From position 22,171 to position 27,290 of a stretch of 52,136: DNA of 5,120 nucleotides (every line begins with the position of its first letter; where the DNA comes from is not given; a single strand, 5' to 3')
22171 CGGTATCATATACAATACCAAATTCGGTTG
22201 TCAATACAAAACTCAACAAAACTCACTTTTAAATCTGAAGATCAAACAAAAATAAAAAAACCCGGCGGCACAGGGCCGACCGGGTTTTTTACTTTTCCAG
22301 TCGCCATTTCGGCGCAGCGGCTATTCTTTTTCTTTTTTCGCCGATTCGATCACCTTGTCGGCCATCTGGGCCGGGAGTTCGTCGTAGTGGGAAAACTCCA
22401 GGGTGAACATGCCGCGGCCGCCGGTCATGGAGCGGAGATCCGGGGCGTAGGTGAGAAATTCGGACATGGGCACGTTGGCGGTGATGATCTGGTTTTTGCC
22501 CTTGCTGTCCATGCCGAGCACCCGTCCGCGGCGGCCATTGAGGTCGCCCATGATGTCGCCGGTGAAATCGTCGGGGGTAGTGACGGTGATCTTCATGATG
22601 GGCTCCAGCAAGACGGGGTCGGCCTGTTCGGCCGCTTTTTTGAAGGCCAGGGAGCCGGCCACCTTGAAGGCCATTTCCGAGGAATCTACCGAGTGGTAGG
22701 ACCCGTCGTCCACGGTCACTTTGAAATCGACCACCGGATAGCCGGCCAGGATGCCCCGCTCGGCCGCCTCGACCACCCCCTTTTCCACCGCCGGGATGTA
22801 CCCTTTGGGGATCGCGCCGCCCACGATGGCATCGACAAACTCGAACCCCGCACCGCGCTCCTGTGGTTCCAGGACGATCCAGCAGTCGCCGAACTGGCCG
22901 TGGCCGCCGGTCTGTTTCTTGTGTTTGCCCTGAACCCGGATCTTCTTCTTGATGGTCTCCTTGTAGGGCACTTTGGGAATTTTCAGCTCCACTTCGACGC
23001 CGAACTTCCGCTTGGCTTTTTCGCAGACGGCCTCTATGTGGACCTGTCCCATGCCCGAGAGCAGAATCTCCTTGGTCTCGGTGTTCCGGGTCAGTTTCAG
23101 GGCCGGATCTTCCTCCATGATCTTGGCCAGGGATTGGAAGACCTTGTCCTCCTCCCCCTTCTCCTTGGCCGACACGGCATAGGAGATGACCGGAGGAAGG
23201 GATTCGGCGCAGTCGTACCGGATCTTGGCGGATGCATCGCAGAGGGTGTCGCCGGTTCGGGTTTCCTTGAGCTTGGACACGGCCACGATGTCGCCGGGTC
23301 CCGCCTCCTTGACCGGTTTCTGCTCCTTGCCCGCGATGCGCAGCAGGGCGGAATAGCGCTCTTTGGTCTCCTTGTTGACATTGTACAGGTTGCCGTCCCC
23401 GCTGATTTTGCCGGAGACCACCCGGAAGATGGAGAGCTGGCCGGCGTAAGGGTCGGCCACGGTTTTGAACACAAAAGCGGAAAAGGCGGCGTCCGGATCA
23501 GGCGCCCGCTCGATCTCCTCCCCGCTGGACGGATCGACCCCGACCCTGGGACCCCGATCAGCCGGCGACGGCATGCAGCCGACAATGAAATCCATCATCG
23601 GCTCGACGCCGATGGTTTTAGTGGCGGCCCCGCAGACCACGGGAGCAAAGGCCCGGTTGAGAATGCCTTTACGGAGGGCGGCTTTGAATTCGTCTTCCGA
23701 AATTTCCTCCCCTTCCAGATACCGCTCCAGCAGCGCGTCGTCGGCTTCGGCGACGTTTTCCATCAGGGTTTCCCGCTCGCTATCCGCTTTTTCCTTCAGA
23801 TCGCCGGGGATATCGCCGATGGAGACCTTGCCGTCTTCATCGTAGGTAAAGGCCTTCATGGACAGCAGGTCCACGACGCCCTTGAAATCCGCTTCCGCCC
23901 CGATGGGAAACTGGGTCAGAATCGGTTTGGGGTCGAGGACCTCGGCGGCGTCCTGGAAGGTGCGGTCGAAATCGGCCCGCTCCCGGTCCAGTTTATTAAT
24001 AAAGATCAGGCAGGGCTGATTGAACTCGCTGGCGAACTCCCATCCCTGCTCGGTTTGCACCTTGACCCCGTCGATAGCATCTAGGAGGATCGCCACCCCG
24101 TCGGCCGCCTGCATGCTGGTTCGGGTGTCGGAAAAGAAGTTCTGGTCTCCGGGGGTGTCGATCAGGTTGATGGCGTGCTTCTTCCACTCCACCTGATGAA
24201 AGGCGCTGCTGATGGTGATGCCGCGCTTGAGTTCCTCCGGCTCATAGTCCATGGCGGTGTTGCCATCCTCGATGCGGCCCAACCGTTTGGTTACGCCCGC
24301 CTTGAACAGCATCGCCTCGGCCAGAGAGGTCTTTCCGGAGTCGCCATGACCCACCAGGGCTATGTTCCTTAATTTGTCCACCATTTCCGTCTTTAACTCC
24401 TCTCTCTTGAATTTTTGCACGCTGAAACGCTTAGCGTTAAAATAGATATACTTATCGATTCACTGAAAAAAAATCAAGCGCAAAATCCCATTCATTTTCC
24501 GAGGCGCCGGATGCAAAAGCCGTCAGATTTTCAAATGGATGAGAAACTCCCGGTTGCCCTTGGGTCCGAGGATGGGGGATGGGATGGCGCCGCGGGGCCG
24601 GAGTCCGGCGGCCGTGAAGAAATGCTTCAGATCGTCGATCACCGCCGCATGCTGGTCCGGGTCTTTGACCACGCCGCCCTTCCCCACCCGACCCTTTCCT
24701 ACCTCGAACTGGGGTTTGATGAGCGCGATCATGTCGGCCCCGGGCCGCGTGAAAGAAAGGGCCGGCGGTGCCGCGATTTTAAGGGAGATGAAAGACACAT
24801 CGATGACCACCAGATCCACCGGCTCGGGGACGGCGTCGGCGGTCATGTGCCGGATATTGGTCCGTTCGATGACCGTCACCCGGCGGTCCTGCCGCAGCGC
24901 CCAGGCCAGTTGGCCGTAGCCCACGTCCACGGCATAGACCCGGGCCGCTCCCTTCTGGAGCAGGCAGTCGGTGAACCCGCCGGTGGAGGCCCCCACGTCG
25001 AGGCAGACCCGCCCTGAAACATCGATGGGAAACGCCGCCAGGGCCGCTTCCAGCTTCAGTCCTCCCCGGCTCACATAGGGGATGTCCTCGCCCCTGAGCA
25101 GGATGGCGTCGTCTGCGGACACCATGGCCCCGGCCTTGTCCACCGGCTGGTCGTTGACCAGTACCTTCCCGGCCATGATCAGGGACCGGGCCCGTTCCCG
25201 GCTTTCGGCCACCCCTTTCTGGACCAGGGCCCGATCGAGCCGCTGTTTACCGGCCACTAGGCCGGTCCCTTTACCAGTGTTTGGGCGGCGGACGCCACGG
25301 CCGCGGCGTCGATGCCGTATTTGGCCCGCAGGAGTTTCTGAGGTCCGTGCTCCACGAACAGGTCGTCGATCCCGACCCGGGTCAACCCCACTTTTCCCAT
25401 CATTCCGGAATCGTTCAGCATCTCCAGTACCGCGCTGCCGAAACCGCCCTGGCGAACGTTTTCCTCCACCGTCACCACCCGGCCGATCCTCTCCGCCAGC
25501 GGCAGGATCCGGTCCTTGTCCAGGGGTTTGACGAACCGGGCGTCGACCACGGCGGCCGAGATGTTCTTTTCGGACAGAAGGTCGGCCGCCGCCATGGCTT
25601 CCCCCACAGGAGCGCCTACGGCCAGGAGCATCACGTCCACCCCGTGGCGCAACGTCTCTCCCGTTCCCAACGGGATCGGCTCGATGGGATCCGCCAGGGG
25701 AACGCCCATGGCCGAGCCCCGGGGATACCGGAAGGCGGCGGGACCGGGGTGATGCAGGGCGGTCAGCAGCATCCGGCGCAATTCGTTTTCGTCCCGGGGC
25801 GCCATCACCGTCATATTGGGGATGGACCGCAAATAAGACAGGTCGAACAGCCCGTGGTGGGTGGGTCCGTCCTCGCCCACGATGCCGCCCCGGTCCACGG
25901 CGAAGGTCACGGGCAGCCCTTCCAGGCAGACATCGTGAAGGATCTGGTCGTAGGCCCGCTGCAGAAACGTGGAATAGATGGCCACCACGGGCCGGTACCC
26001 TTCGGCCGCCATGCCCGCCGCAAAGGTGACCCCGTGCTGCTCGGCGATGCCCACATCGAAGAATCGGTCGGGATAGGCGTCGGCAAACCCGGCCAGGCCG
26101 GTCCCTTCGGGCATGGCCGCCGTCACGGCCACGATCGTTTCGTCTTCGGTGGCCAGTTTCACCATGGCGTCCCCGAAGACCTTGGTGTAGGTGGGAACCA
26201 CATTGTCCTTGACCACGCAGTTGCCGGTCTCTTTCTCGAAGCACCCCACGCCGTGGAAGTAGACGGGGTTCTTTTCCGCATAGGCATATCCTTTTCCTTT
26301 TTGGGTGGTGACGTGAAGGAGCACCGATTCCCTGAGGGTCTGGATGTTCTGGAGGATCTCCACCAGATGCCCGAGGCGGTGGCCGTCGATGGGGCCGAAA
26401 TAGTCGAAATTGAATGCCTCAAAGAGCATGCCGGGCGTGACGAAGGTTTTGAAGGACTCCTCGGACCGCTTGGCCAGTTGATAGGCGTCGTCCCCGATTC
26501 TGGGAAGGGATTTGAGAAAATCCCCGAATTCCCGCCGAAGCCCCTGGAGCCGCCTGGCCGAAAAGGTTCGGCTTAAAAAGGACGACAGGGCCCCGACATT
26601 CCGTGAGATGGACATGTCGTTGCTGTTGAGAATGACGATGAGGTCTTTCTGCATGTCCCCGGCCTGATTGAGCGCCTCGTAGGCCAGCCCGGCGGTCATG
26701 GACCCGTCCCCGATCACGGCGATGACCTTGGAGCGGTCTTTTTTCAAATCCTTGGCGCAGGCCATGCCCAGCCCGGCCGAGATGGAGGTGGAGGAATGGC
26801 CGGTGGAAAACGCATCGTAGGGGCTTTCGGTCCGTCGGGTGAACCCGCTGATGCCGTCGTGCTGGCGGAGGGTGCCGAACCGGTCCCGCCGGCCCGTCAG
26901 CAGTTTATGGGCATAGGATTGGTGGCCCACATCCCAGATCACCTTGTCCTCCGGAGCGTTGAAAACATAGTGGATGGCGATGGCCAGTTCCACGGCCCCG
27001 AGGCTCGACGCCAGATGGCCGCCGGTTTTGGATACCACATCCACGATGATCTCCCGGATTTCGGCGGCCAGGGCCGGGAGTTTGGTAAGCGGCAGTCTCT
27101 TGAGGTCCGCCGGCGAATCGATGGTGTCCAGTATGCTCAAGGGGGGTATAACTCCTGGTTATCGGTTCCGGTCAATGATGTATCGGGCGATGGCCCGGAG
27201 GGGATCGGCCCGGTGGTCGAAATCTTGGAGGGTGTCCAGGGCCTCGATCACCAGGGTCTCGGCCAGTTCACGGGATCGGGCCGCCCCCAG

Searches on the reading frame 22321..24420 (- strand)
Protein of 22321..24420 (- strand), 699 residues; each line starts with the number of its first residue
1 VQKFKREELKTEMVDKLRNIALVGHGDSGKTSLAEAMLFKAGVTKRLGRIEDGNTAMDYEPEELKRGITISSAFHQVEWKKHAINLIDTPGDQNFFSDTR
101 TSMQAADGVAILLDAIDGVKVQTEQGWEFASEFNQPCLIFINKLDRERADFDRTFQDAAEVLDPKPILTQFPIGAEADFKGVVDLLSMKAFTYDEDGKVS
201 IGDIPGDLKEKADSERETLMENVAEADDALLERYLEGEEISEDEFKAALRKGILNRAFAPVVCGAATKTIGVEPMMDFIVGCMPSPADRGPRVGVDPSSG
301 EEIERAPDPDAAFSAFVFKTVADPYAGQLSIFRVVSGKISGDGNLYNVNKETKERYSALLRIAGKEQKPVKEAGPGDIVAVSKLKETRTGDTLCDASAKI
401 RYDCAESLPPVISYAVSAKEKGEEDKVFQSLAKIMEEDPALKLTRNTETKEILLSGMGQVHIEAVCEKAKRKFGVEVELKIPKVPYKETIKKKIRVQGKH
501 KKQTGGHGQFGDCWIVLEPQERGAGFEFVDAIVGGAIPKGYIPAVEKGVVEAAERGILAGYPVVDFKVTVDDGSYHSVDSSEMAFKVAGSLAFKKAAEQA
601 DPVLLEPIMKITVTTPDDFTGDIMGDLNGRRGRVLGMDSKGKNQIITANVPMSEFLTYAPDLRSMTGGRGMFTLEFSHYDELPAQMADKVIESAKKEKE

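Call 32: search_protein_families(library=pfam, proteins=[window:22321-24420:-], max_evalue=0.00001)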
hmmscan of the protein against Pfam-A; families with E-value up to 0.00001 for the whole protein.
window:22321-24420:- (699 aa): 7 families
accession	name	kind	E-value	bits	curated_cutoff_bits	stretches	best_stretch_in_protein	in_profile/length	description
PF03764.24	EFG_IV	-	3.1e-46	156.5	24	1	482-600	1-120/121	Elongation factor G, domain IV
PF00009.33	GTP_EFTU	-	1.3e-44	152.5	26.5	1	16-285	2-188/188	Elongation factor Tu GTP binding domain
PF00679.30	EFG_C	-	4.6e-30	103.9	27.9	1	603-689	1-88/89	Elongation factor G C-terminus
PF14492.12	EFG_III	-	4.9e-26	91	27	1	409-480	3-74/75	Elongation Factor G, domain III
PF22042.2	EF-G_D2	-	5.8e-20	71.6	27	1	313-395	2-83/84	Elongation factor G domain 2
PF03144.31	GTP_EFTU_D2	-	2.5e-08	34.6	30.3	1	327-394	1-73/73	Elongation factor Tu domain 2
PF01926.29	MMR_HSR1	-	2.8e-08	34.3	21.9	1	20-143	2-113/113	50S ribosome-binding GTPase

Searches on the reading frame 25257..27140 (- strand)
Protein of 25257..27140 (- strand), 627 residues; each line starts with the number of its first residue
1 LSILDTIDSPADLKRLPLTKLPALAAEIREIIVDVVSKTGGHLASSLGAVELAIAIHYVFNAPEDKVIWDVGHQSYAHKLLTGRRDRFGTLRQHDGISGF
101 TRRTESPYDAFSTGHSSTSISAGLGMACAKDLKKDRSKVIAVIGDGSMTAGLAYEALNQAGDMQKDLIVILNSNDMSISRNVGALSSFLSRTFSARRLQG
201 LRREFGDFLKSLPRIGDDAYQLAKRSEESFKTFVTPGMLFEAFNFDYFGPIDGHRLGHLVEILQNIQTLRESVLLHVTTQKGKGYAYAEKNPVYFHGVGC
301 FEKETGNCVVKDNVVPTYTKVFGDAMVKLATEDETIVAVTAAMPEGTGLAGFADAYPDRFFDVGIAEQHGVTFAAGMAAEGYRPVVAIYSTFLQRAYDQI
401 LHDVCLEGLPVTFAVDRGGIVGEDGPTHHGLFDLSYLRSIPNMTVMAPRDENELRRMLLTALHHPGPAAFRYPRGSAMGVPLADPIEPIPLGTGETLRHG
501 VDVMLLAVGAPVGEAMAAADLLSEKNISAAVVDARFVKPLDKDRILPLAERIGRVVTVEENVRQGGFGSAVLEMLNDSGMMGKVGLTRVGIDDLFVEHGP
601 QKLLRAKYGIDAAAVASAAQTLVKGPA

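Call 32: search_protein_families(library=pfam, proteins=[window:25257-27140:-], max_evalue=0.00001)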
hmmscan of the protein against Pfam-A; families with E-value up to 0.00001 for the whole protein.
window:25257-27140:- (627 aa): 3 families
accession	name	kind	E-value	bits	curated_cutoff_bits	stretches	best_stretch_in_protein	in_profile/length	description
PF13292.11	DXP_synthase_N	-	8.6e-120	399.6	21.2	1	4-279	1-274/274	1-deoxy-D-xylulose-5-phosphate synthase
PF02779.29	Transket_pyr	-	2.2e-52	177.7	27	1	317-476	4-171/174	Transketolase, pyrimidine binding domain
PF02780.25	Transketolase_C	-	2.7e-32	111.7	25.9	1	492-615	1-124/124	Transketolase, C-terminal domain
